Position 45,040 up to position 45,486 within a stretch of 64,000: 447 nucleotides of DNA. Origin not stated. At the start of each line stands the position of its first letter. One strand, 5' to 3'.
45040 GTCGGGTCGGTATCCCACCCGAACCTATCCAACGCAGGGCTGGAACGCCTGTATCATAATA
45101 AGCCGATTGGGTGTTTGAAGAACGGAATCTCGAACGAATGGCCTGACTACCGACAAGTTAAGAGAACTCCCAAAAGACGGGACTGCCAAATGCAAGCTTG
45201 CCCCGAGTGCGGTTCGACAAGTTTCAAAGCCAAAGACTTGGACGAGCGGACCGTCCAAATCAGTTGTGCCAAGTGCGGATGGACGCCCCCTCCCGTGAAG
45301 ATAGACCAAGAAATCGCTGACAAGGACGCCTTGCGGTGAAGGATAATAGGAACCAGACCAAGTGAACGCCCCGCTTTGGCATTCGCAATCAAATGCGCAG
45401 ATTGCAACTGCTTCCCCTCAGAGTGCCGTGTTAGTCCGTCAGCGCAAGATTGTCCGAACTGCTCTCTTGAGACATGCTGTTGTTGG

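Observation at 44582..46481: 1.9-kb insertion with 59-nt terminal inverted repeats and an 8-bp target-site duplication, but no transposase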

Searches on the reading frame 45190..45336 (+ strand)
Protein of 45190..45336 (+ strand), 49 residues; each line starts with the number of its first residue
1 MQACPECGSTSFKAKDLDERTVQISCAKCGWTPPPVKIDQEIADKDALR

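Call 43: find_related_loci(query=window:45190-45336:+, collection=viral_contigs, flank=6000)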
Query seq(49 aa) (49 aa) in viral_contigs; peptide patterns used: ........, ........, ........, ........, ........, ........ (x = any residue, [..] = any of these).
8 stretches matched a pattern, but none encodes a relative of the query by tblastn (E <= 1e-3).

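Call 46: find_related_loci(query=A1, collection=metagenome_contigs, flank=8000)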
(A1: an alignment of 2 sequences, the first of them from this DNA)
Query A1 (49 aa) in metagenome_contigs; peptide patterns used: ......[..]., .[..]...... (x = any residue, [..] = any of these).
161 stretches matched a pattern; 17 encode a relative of the query (tblastn E <= 1e-3); 17 distinct loci.
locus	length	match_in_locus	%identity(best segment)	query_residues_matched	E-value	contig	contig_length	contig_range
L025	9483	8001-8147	88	1-49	2e-26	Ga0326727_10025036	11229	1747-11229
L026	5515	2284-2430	84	1-49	5e-25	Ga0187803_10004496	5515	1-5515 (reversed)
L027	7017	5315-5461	84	1-49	8e-25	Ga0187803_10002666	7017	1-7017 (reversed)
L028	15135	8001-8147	82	1-49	1e-24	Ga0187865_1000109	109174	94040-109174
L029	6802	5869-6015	82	1-49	1e-24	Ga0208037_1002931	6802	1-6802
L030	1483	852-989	85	4-49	1e-24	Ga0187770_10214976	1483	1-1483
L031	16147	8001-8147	80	1-49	2e-24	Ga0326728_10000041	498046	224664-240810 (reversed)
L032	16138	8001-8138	87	4-49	2e-24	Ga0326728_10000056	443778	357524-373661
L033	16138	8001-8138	87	4-49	2e-24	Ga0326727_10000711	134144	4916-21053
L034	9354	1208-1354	80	1-49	3e-23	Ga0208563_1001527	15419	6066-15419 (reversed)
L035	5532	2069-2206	83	4-49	7e-23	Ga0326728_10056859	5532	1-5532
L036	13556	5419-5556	83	4-49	7e-23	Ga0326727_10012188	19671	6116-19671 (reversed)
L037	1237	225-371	78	1-49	7e-23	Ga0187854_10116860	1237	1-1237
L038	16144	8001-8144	78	1-49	2e-21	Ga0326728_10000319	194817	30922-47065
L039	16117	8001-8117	69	4-42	2e-15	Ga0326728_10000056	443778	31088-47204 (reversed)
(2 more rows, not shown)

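Call 52: search_protein_families(library=pfam, max_evalue=0.01, proteins=[L027:487-1650:-, L027:2126-3265:+, L027:3412-4173:+, L027:4667-4969:+, L027:5511-6077:+, L027:230-499:+, L027:4160-4537:-, L027:1845-2048:+])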
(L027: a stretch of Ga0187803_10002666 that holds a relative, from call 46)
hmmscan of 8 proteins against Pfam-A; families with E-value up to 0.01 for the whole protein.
L027:487-1650:- (387 aa): 5 families
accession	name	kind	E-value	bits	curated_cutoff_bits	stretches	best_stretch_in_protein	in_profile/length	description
PF13610.12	DDE_Tnp_IS240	-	3e-13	50.5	27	1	205-328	2-120/139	DDE domain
PF00665.32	rve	-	7.1e-05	23.4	32.6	1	204-276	5-81/102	Integrase core domain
PF04434.22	SWIM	-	0.00013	21.8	19.6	1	55-79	12-36/38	SWIM zinc finger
PF13683.12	rve_3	-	0.0011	19.2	26.5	1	303-353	15-67/67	Integrase core domain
PF25208.1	DUF7838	-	0.0015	18.8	28.5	1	98-133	7-43/55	Domain of unknown function (DUF7838)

L027:2126-3265:+ (379 aa): 1 family
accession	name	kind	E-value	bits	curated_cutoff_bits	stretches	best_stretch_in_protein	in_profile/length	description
PF10137.14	CAP12-PCTIR_TIR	-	3.9e-16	59.6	24.7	1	238-352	2-117/119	CAP12/Pycsar effector protein, TIR domain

L027:3412-4173:+ (253 aa): 0 families

L027:4667-4969:+ (100 aa): 2 families
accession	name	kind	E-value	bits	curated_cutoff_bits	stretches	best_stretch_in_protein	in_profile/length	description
PF09606.15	Med15_N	-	0.0027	17.8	24.1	1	7-67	6-69/72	ARC105/Med15 mediator subunit N-terminal KIX domain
PF25780.1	TPR_IPO5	-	0.0092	16.7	27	0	33-96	104-166/172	IPO5-like, TPR repeats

L027:5511-6077:+ (188 aa): 0 families

L027:230-499:+ (89 aa): 0 families

L027:4160-4537:- (125 aa): 0 families

L027:1845-2048:+ (67 aa): 0 families

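Call 61: find_homologous_proteins(query=L027:487-1650:-, max_evalue=1e-20)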
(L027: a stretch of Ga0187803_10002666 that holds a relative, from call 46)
Query L027:487-1650:- (387 aa): 3234 proteins with E <= 1e-20 among 4114 candidates; the best 120 are listed.
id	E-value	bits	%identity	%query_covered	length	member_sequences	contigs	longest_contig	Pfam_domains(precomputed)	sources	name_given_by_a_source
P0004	2.7e-269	910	100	100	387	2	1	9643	PF13610.13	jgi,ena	-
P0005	1.0e-220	750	82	97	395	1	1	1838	PF00665.33,PF13610.13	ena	-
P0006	2.9e-215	732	82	97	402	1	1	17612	PF00665.33,PF13610.13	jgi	jgi:transposase-like protein/predicted RNA-binding Zn-ribbon protein involved in translation (DUF161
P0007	9.7e-211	717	76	99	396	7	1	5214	PF00665.33,PF13610.13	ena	-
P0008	2.4e-208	710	78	99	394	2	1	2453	PF00665.33,PF13610.13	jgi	jgi:putative transposase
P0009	1.4e-207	707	77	98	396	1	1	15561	PF13610.13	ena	-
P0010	3.6e-206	702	83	93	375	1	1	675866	PF00665.33,PF13610.13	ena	-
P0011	3.5e-205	699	78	97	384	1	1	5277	PF00665.33,PF13610.13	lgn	-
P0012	6.1e-202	688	75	98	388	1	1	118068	PF00665.33,PF13610.13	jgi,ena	jgi:transposase-like protein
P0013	2.1e-198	677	74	99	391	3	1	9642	PF00665.33,PF13610.13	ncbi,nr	ncbi:MAG: DDE-type integrase/transposase/recombinase [Nitrososphaerales archaeon]|nr:DDE-type integr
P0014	4.8e-196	669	73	97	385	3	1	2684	PF13610.13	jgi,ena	jgi:transposase-like protein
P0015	3.4e-192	656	74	97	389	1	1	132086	PF00665.33,PF13610.13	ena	-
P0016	3.7e-188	643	72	97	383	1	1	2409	PF00665.33,PF13610.13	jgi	-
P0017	1.7e-186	638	70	99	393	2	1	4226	PF00665.33,PF13610.13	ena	-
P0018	4.1e-186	636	71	96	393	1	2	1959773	PF00665.33,PF13610.13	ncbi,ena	ncbi:MAG: DDE-type integrase/transposase/recombinase [Nitrososphaerales archaeon]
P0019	6.5e-183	626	70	97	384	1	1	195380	PF00665.33,PF13610.13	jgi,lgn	jgi:transposase-like protein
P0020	3.9e-182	623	69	97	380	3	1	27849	PF00665.33,PF13610.13,PF04434.23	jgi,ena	jgi:transposase-like protein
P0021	7.4e-180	616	68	99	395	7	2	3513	PF00665.33,PF13610.13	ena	-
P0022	1.1e-179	615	71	95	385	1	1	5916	PF00665.33,PF13610.13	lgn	-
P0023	5.0e-173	593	67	96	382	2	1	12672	PF00665.33,PF13610.13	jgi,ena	-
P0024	2.1e-172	591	65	99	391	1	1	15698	PF00665.33,PF13610.13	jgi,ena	-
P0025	4.3e-172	590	68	95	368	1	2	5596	PF00665.33,PF13610.13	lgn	-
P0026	6.0e-172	590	67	95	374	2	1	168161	PF00665.33,PF13610.13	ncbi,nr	ncbi:MAG: DDE-type integrase/transposase/recombinase [Thaumarchaeota archaeon]|nr:DDE-type integrase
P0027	6.4e-172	590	65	100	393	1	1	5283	PF00665.33,PF13610.13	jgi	jgi:transposase-like protein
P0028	1.7e-171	588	65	96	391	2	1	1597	PF13610.13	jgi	jgi:transposase-like protein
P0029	2.2e-171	588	68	95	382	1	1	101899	PF00665.33,PF13610.13,PF04434.23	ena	-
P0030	3.3e-169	581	66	98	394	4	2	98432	PF00665.33,PF13610.13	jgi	-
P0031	1.8e-166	572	62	97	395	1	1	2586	PF00665.33,PF13610.13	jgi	jgi:transposase-like protein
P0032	3.3e-166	571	65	97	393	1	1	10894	PF13610.13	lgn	-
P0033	1.5e-165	569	65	95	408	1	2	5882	PF00665.33,PF13610.13,PF04434.23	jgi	jgi:transposase-like protein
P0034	3.3e-164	564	63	95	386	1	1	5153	PF00665.33,PF13610.13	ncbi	-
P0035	1.6e-163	562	62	98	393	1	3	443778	PF00665.33,PF13610.13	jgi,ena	jgi:transposase-like protein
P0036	6.0e-163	560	63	96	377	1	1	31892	PF13610.13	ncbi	-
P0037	7.7e-163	560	64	96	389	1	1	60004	PF00665.33,PF13610.13,PF04434.23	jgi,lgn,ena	-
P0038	6.2e-161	553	61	98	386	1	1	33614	PF00665.33,PF13610.13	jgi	jgi:putative transposase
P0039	3.9e-160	551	63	95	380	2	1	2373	PF00665.33,PF13610.13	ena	-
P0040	5.7e-160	550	63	97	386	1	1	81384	PF00665.33,PF13610.13,PF04434.23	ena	-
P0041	6.6e-160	550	63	95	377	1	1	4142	PF00665.33,PF13610.13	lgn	-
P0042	7.6e-160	550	76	77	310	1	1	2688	PF00665.33,PF13610.13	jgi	jgi:putative transposase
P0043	3.5e-159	548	61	98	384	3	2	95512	PF00665.33,PF13610.13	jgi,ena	jgi:transposase-like protein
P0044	3.7e-159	548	60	98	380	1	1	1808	PF13610.13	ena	-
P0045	3.8e-159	548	61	97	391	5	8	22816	PF13610.13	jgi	jgi:transposase-like protein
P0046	2.1e-158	545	64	95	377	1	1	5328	PF00665.33,PF13610.13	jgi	jgi:transposase-like protein/DNA-directed RNA polymerase subunit M/transcription elongation factor T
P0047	2.5e-158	545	61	95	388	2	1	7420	PF00665.33,PF13610.13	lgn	-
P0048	3.0e-158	545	60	97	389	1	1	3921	PF00665.33,PF13610.13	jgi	jgi:putative transposase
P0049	8.3e-158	543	59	98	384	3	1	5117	PF13610.13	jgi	jgi:putative transposase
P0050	2.2e-157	542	61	98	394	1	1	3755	PF00665.33,PF13610.13,PF04434.23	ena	-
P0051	2.3e-156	538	61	95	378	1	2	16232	PF00665.33,PF13610.13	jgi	jgi:transposase-like protein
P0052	4.4e-156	537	64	94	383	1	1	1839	PF00665.33,PF13610.13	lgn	-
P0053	5.0e-156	537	63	95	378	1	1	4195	PF00665.33,PF13610.13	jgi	jgi:putative transposase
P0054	3.7e-155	534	61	95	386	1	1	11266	PF13610.13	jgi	jgi:transposase-like protein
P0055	4.3e-155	534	60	95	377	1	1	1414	PF00665.33,PF13610.13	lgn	-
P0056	1.1e-154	533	60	95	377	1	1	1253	PF00665.33,PF13610.13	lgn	-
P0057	1.4e-153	529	61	95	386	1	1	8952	PF00665.33,PF13610.13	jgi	jgi:putative transposase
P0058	2.0e-153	529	62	96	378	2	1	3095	PF00665.33,PF13610.13,PF13683.13,PF04434.23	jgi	jgi:putative transposase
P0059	4.7e-153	528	60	95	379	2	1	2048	PF00665.33,PF13610.13,PF04434.23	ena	-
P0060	9.3e-153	527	59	96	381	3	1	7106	PF00665.33,PF13610.13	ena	-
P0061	1.2e-152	526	59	95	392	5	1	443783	PF00665.33,PF13610.13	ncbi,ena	-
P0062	2.2e-152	525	57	97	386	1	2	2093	PF00665.33,PF13610.13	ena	-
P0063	2.5e-152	525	61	95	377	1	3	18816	PF00665.33,PF13610.13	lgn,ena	-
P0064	3.9e-152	524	61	94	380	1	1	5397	PF00665.33,PF13610.13,PF04434.23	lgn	-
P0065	6.8e-152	524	58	97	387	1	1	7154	PF00665.33,PF13610.13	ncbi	-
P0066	7.0e-152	524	61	95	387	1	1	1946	PF00665.33,PF13610.13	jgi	jgi:transposase-like protein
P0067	8.0e-152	523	58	95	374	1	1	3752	PF00665.33,PF13610.13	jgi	jgi:transposase-like protein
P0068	1.1e-151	523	60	94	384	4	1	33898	PF00665.33,PF13610.13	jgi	jgi:transposase-like protein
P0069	6.2e-151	521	59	95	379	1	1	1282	PF00665.33,PF13610.13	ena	-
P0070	9.4e-151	520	58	95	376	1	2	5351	PF00665.33,PF13610.13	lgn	-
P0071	2.6e-150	519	59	95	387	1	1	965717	PF00665.33,PF13610.13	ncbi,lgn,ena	-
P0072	4.1e-150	518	58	95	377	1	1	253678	PF00665.33,PF13610.13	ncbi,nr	ncbi:MAG: DDE-type integrase/transposase/recombinase [Nitrososphaerales archaeon]|nr:DDE-type integr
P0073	8.1e-150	517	59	95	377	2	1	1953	PF00665.33,PF13610.13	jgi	jgi:putative transposase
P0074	1.8e-149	516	64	89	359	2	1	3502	PF13610.13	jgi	jgi:transposase-like protein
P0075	4.7e-149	514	56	97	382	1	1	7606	PF13610.13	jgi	jgi:putative transposase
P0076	4.9e-149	514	58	96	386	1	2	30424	PF00665.33,PF13610.13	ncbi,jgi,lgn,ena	ncbi:MAG: DDE-type integrase/transposase/recombinase [Candidatus Bathyarchaeia archaeon]|jgi:transpo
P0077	7.7e-149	514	58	96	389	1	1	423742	PF00665.33,PF13610.13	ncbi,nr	ncbi:MAG: DDE-type integrase/transposase/recombinase [Nitrososphaerales archaeon]|nr:DDE-type integr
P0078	1.1e-148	513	58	95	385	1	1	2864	PF00665.33,PF13610.13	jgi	jgi:putative transposase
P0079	1.2e-148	513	60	94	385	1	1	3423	PF00665.33,PF13610.13,PF13683.13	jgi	jgi:transposase-like protein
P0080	1.6e-148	513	60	95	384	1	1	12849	PF00665.33,PF13610.13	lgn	-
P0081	4.5e-148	511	57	95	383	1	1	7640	PF00665.33,PF13610.13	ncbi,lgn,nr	ncbi:MAG TPA: DDE-type integrase/transposase/recombinase [Candidatus Bathyarchaeia archaeon]|nr:DDE-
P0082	3.1e-147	508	58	95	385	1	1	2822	PF00665.33,PF13610.13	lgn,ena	-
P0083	4.7e-147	508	58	96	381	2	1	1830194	PF13610.13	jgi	jgi:transposase-like protein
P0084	1.4e-146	506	59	94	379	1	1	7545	PF00665.33,PF13610.13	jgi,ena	-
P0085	1.4e-146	506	56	95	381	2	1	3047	PF13610.13,PF04434.23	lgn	-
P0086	1.9e-146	506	59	97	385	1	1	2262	PF00665.33,PF13610.13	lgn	-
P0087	3.1e-146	505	57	98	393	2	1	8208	PF00665.33,PF13610.13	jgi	-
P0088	3.4e-146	505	60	95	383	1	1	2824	PF00665.33,PF13610.13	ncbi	-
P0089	6.2e-146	504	61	90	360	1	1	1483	PF00665.33,PF13610.13,PF04434.23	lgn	-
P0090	7.2e-146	504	57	94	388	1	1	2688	PF03811.18,PF13610.13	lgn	-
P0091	8.4e-146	504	58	97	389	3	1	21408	PF00665.33,PF13610.13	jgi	jgi:putative transposase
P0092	1.3e-145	503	56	94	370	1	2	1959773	PF03811.18,PF13610.13,PF04434.23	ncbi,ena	ncbi:MAG: DDE-type integrase/transposase/recombinase [Nitrososphaerales archaeon]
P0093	1.9e-145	502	60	94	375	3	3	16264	PF00665.33,PF13610.13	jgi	jgi:transposase-like protein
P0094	2.1e-145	502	60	93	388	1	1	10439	PF00665.33,PF13610.13,PF04434.23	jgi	jgi:putative transposase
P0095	4.6e-145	501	59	94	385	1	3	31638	PF00665.33,PF13610.13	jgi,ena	-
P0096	7.0e-145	501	57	95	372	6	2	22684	PF00665.33,PF13610.13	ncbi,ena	-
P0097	1.3e-144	500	64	85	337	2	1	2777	PF00665.33,PF13610.13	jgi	jgi:transposase-like protein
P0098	1.4e-144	500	58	94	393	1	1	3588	PF00665.33,PF13610.13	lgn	-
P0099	2.0e-144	499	58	96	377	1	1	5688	PF00665.33,PF13610.13,PF04434.23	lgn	-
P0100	3.0e-144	499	59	94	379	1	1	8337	PF00665.33,PF13610.13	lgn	-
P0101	3.3e-144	498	58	94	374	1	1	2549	PF00665.33,PF13610.13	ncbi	-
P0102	3.5e-144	498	59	95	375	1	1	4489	PF00665.33,PF13610.13,PF04434.23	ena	-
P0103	4.2e-144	498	57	95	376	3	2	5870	PF00665.33,PF13610.13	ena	-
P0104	6.4e-144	497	58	95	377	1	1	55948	PF00665.33,PF13610.13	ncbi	-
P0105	6.6e-144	497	58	94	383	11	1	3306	PF00665.33,PF13610.13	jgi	jgi:putative transposase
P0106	1.0e-143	497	56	96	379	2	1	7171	PF00665.33,PF13610.13,PF04434.23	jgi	jgi:putative transposase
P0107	1.1e-143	497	59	94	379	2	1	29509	PF00665.33,PF13610.13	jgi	jgi:putative transposase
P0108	3.2e-143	495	55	95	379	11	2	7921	PF00665.33,PF13610.13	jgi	jgi:putative transposase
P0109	5.0e-143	495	57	97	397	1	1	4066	PF00665.33,PF13610.13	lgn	-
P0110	5.5e-143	494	58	95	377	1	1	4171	PF00665.33,PF13610.13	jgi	jgi:putative transposase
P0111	1.1e-142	493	57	94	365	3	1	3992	PF00665.33,PF03811.18,PF13610.13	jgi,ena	-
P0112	1.2e-142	493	60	94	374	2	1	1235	PF00665.33,PF13610.13,PF04434.23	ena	-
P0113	1.3e-142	493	56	94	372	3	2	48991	PF03811.18,PF13610.13,PF13683.13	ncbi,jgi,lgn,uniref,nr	ncbi:DDE-type integrase/transposase/recombinase [Nitrososphaera sp.]|uniref:DDE-type integrase/trans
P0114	1.6e-142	493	56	96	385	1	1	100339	PF00665.33,PF13610.13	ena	-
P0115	1.6e-142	493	59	94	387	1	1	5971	PF00665.33,PF13610.13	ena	-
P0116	3.1e-142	492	56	95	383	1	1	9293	PF13610.13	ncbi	-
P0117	4.4e-142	491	57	94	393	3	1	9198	PF00665.33,PF03811.18,PF13610.13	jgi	-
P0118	5.5e-142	491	57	95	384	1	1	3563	PF00665.33,PF13610.13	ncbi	-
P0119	6.2e-142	491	57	95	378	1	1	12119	PF00665.33,PF13610.13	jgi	jgi:putative transposase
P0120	8.7e-142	490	57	95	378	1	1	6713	PF13610.13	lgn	-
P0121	9.1e-142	490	58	95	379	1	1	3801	PF00665.33,PF13610.13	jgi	jgi:putative transposase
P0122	1.1e-141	490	57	94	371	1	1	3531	PF00665.33,PF13610.13,PF13683.13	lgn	-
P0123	1.3e-141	490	56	95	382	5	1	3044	PF00665.33,PF13610.13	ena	-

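Call 62: find_encoding_contigs(protein=P0018, flank=8000, max_places=6)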
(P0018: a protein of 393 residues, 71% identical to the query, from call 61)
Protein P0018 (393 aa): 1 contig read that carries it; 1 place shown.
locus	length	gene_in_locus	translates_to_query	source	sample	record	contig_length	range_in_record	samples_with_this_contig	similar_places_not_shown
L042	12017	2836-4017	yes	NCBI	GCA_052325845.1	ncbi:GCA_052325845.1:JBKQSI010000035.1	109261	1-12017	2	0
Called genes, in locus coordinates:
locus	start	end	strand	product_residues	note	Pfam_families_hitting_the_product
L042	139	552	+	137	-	-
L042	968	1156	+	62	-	-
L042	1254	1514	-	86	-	-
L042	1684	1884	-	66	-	-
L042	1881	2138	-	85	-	-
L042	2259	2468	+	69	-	-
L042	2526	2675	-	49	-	PF07878:RHH_5 (weak)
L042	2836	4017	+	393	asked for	PF00665:rve, PF13610:DDE_Tnp_IS240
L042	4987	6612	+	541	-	PF13520:AA_permease_2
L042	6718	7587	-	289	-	-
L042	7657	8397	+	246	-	PF00881:Nitroreductase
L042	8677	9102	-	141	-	PF13424:TPR_12 (faint)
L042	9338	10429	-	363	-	PF00211:Guanylate_cyc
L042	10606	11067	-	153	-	-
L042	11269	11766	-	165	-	PF22784:PTP-SAK, PF22741:PTP-NADK, PF22785:Tc-R-P, PF00782:DSPc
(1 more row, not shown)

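Call 66: search_protein_families(library=ncbifam, max_evalue=0.01, proteins=[L027:487-1650:-, P0018, L032:3799-4980:-, window:45190-45336:+])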
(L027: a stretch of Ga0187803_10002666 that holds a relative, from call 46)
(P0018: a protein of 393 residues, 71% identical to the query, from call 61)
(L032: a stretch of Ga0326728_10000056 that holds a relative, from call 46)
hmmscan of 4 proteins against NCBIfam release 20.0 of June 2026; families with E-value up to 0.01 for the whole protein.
L027:487-1650:- (387 aa): 9 families
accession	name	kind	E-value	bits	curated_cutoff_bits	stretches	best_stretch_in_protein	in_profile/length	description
NF033587.1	transpos_IS6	equivalog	9.3e-28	97.3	125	1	139-326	1-183/202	IS6 family transposase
NF033558.1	transpos_IS1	equivalog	5.4e-10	39.5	100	1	100-284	1-173/199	IS1 family transposase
NF033577.2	transpos_IS481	equivalog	1.3e-08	34.7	224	1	200-356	125-283/284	IS481 family transposase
NF050000.1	IS1_IS1595_Zn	domain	3.8e-06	27.3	28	1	100-135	1-33/34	IS1/IS1595 family N-terminal zinc-binding domain-containing protein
NF033516.0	transpos_IS3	equivalog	4.5e-05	22.9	160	1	204-356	216-368/369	IS3 family transposase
NF048018.1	IS256_N_4Cys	domain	7.7e-05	23.2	27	1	99-132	1-30/31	transposase-like zinc-binding domain-containing protein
NF033517.1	transpos_IS66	equivalog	0.00018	20.7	180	1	98-236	26-179/387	IS66 family transposase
TIGR04165.1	methano_modCys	hypoth_equivalog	0.00094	19.4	60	1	99-134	9-47/50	TIGR04165 family Cys-rich peptide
NF041731.2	transpos_ISH6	equivalog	0.001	17.9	240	1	120-280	85-250/414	ISH6 family transposase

P0018 (393 aa): 9 families
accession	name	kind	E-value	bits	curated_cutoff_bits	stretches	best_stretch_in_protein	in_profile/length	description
NF033587.1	transpos_IS6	equivalog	3.3e-28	98.8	125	1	135-336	1-199/202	IS6 family transposase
NF033558.1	transpos_IS1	equivalog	2.1e-12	47.4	100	1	96-274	1-167/199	IS1 family transposase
NF033516.0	transpos_IS3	equivalog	9.1e-10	38.3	160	1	200-352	216-368/369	IS3 family transposase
NF033577.2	transpos_IS481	equivalog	3.1e-09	36.8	224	1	196-352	125-283/284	IS481 family transposase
NF050000.1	IS1_IS1595_Zn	domain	1.5e-07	31.8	28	1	96-130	1-32/34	IS1/IS1595 family N-terminal zinc-binding domain-containing protein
NF048018.1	IS256_N_4Cys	domain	2.6e-06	27.9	27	1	95-128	1-30/31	transposase-like zinc-binding domain-containing protein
TIGR04165.1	methano_modCys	hypoth_equivalog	1.9e-05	24.8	60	1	94-131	8-48/50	TIGR04165 family Cys-rich peptide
NF033517.1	transpos_IS66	equivalog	0.00057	19.1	180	1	92-232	24-188/387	IS66 family transposase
NF041731.2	transpos_ISH6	equivalog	0.0024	16.7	240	1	116-276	85-250/414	ISH6 family transposase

L032:3799-4980:- (393 aa): 8 families
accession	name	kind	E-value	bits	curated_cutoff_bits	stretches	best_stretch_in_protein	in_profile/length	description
NF033587.1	transpos_IS6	equivalog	4.1e-32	111.5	125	1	139-342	1-201/202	IS6 family transposase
NF033558.1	transpos_IS1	equivalog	5.6e-12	46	100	1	100-281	1-170/199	IS1 family transposase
NF033577.2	transpos_IS481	equivalog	8.2e-10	38.7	224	1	203-356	128-283/284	IS481 family transposase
NF050000.1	IS1_IS1595_Zn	domain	3.1e-07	30.8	28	1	100-134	1-32/34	IS1/IS1595 family N-terminal zinc-binding domain-containing protein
NF048018.1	IS256_N_4Cys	domain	2.3e-06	28.1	27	1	100-133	2-31/31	transposase-like zinc-binding domain-containing protein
NF033516.0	transpos_IS3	equivalog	3.7e-05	23.1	160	1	172-356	178-368/369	IS3 family transposase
NF033588.1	transpos_ISC774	exception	0.0057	16.2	200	1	147-295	19-151/195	IS6 family transposase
NF033543.2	transpos_IS256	equivalog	0.0087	15.1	150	0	141-283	55-207/338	IS256 family transposase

seq(49 aa): 6 families
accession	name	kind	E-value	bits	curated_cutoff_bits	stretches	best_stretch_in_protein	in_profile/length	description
NF047912.1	ECs_2282_CxxC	subfamily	8.6e-06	25.6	37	1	3-30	4-34/60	ECs_2282 family putative zinc-binding protein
NF001669.0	PRK00432.1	equivalog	0.0002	21.3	54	1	2-32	27-52/58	30S ribosomal protein S27ae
TIGR03655.1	anti_R_Lar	subfamily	0.00022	21.5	39.6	1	2-33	2-38/55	Lar family restriction alleviation protein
NF011481.0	PRK14890.1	equivalog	0.0018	18.2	61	1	3-34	29-61/61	putative Zn-ribbon RNA-binding protein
NF011482.0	PRK14892.1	equivalog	0.0019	18.1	109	1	3-31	23-50/101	putative transcription elongation factor Elf1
TIGR04165.1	methano_modCys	hypoth_equivalog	0.0078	16.4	60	0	1-31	7-44/50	TIGR04165 family Cys-rich peptide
